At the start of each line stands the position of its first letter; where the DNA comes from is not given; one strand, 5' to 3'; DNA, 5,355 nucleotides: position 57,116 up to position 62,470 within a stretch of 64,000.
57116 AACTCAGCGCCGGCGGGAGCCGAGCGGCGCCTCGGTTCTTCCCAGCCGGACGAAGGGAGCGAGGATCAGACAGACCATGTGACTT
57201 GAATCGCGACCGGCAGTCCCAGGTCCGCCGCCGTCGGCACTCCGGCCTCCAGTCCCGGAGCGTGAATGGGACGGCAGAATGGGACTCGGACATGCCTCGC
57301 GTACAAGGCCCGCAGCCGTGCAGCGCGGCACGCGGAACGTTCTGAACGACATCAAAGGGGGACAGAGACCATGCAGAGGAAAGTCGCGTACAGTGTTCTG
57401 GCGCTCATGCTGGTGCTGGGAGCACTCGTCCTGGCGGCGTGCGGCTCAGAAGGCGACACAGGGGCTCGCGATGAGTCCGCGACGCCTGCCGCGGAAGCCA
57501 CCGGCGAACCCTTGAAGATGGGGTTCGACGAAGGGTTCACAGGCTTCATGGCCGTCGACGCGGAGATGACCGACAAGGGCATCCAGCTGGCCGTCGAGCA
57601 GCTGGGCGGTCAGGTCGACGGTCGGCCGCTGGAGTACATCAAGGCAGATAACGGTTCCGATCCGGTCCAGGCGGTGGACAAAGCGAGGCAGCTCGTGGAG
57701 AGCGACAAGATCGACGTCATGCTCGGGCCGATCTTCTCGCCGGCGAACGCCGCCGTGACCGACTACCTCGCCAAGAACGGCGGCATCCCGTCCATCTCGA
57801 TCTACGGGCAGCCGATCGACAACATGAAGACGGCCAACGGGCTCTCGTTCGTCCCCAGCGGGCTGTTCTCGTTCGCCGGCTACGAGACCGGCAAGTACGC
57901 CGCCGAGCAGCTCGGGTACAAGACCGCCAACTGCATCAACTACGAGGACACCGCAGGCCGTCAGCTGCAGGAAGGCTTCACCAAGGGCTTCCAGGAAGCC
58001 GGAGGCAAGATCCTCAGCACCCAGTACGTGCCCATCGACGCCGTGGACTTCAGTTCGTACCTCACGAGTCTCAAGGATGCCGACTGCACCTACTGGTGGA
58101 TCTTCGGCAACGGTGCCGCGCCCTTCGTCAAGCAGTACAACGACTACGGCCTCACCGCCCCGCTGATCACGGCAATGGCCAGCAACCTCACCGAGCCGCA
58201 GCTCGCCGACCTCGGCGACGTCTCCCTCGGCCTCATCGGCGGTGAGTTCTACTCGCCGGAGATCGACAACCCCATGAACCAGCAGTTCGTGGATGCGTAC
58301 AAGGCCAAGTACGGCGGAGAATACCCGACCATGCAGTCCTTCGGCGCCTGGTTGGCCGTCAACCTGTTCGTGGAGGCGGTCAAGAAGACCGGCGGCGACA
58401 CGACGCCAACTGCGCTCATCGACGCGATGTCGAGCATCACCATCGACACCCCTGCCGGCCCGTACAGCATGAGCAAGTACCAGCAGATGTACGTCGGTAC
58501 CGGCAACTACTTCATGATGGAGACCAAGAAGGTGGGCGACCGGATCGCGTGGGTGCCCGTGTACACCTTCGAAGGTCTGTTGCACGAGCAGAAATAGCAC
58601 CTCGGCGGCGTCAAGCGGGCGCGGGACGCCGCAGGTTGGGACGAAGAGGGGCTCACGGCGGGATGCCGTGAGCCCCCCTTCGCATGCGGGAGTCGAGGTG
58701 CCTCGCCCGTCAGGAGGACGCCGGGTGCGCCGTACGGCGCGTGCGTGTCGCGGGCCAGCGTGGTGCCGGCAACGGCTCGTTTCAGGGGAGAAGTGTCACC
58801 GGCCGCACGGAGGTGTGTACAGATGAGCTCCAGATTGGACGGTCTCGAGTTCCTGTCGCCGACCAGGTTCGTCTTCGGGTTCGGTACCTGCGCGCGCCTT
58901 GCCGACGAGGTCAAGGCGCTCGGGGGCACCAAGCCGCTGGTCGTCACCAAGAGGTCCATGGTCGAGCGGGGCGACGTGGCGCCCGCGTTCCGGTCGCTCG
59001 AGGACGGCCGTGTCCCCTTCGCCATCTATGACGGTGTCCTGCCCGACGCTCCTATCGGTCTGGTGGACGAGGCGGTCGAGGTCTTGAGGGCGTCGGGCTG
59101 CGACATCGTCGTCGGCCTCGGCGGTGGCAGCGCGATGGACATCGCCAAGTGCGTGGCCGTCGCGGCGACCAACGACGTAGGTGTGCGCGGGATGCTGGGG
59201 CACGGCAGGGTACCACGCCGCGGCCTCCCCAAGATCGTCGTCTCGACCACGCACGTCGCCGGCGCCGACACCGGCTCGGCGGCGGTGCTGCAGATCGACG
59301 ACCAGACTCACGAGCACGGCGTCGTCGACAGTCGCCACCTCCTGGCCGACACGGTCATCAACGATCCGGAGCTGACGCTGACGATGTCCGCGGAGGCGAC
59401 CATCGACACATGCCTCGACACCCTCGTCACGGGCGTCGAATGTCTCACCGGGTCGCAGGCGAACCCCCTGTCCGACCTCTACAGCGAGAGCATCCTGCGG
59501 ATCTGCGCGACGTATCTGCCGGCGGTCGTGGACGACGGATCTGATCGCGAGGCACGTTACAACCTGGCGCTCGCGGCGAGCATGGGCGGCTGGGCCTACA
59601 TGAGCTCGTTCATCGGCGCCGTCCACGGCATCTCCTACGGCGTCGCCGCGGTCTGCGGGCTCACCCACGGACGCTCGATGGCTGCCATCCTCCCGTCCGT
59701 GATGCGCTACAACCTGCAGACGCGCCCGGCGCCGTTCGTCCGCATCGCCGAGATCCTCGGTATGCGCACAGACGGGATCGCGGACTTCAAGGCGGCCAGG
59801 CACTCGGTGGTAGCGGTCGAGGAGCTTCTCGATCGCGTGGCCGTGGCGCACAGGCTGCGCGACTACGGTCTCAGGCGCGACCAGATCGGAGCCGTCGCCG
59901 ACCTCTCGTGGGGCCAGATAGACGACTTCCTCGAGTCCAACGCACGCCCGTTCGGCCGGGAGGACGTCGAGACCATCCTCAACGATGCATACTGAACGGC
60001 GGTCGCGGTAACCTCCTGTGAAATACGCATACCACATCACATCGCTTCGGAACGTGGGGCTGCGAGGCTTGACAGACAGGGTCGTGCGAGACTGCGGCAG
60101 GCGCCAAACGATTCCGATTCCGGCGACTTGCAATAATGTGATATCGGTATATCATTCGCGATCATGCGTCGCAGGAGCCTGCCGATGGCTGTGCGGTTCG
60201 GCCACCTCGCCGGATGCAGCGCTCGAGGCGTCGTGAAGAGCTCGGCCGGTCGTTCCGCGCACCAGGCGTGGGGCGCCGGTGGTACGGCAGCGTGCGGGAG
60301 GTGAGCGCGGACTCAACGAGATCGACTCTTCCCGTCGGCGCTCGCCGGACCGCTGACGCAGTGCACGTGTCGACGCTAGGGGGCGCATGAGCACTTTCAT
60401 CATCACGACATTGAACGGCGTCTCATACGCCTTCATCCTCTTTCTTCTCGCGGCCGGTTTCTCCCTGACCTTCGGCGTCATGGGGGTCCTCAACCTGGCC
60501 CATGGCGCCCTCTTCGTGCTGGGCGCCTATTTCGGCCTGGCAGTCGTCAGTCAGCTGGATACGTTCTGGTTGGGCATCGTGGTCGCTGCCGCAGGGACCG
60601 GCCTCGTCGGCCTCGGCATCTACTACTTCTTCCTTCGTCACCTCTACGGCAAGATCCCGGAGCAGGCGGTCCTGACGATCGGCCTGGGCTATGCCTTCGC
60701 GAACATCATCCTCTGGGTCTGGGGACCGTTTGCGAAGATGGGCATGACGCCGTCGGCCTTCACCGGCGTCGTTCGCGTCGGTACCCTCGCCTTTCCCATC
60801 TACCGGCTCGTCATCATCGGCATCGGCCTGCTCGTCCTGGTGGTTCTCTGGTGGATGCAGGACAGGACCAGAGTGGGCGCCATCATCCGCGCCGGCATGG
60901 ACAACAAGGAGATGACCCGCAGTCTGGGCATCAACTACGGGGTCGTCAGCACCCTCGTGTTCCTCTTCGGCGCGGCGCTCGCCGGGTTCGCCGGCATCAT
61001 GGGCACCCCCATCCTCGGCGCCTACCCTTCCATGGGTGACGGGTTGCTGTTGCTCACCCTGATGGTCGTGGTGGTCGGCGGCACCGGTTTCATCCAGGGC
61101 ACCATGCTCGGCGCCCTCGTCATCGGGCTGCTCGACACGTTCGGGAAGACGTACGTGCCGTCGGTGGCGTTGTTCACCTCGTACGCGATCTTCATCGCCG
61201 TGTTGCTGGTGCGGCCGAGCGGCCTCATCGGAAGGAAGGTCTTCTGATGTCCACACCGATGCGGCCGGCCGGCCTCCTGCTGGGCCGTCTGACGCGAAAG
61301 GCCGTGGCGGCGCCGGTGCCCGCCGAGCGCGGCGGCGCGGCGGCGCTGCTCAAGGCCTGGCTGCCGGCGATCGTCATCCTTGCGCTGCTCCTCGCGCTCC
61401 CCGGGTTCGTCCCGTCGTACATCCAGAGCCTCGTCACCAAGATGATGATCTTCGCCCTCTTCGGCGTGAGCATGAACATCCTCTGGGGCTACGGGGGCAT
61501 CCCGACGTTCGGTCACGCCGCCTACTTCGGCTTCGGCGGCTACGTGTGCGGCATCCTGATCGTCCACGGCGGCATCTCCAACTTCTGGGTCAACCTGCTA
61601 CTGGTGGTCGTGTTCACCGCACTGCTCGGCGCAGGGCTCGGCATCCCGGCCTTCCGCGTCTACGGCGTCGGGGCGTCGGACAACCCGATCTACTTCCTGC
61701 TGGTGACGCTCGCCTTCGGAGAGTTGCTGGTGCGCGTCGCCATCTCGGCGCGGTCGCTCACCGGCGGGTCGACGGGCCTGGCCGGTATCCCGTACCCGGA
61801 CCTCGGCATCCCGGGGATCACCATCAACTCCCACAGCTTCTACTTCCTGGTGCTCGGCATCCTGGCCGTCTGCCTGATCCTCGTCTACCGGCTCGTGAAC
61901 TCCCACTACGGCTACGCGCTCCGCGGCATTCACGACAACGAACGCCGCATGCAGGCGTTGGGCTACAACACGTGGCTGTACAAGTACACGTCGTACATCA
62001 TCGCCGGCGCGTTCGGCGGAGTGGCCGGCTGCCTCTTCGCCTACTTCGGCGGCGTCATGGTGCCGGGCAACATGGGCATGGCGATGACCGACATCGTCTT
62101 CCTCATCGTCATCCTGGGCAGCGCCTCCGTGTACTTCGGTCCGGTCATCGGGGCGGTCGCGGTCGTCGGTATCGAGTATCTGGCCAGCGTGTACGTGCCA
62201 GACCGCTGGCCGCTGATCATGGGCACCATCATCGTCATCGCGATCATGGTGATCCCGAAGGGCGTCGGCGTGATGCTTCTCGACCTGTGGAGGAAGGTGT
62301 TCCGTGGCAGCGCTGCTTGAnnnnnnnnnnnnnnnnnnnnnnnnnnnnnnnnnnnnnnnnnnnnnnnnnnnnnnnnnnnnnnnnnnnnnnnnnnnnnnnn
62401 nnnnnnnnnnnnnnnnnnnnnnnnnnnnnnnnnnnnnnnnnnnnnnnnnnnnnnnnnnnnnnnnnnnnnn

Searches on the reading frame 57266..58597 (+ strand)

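Call 49: search_protein_families(library=pfam, proteins=[window:57266-58597:+], max_evalue=0.00001)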
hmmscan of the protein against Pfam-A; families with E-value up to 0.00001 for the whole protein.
window:57266-58597:+ (443 aa): 3 families
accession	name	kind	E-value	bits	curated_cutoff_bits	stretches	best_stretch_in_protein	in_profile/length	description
PF13458.12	Peripla_BP_6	-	1.1e-66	226.3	31.7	1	83-421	2-339/343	Periplasmic binding protein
PF13433.12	Peripla_BP_5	-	8.8e-27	94.6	27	2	226-405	141-323/363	Periplasmic binding protein domain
PF01094.35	ANF_receptor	-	4.5e-06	26.4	25.4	0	106-383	6-301/353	Receptor family ligand binding region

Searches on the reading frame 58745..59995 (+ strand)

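Call 49: search_protein_families(library=pfam, proteins=[window:58745-59995:+], max_evalue=0.00001)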
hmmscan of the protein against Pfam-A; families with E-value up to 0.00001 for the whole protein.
window:58745-59995:+ (416 aa): 3 families
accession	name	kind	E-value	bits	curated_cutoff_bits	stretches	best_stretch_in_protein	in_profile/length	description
PF00465.25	Fe-ADH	-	6.3e-38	130.4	31.3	1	39-208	1-168/168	Iron-containing alcohol dehydrogenase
PF25137.1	ADH_Fe_C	-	1.3e-35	123.3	27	1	219-416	1-194/194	Fe-containing alcohol dehydrogenase family, C-terminal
PF13685.12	Fe-ADH_2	-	4e-06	27.3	28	1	45-140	3-96/149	Iron-containing alcohol dehydrogenase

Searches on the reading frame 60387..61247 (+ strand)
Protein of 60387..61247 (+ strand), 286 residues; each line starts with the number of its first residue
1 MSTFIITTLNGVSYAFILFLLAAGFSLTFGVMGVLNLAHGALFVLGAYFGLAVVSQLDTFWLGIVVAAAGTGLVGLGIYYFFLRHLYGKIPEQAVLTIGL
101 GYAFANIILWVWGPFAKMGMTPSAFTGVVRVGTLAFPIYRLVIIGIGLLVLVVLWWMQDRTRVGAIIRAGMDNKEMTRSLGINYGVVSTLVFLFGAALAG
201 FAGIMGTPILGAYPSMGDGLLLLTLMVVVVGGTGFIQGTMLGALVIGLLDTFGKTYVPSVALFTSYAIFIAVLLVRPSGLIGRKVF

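Call 49: search_protein_families(library=pfam, proteins=[window:60387-61247:+], max_evalue=0.00001)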
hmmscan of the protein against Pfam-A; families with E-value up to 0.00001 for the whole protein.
window:60387-61247:+ (286 aa): 1 family
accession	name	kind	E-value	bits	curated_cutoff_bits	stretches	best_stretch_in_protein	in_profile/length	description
PF02653.21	BPD_transp_2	-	8.8e-37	127.1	26.8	1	8-273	2-269/269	Branched-chain amino acid transport system / permease component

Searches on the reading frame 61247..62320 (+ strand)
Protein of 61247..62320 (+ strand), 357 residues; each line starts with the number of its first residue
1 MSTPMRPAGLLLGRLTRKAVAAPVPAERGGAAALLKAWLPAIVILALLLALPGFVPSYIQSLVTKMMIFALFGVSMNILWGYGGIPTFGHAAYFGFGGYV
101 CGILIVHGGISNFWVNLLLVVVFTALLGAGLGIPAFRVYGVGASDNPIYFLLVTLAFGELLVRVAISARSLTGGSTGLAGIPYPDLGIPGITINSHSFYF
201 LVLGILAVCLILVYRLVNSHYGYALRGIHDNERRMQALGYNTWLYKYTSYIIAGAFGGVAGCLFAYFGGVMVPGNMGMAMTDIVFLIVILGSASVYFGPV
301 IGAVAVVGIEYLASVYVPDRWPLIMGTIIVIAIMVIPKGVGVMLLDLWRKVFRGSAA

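Call 49: search_protein_families(library=pfam, proteins=[window:61247-62320:+], max_evalue=0.00001)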
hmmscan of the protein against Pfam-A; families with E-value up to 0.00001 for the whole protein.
window:61247-62320:+ (357 aa): 1 family
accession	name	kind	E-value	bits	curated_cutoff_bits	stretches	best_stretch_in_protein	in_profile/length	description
PF02653.21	BPD_transp_2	-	5e-31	108.3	26.8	1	59-332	2-268/269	Branched-chain amino acid transport system / permease component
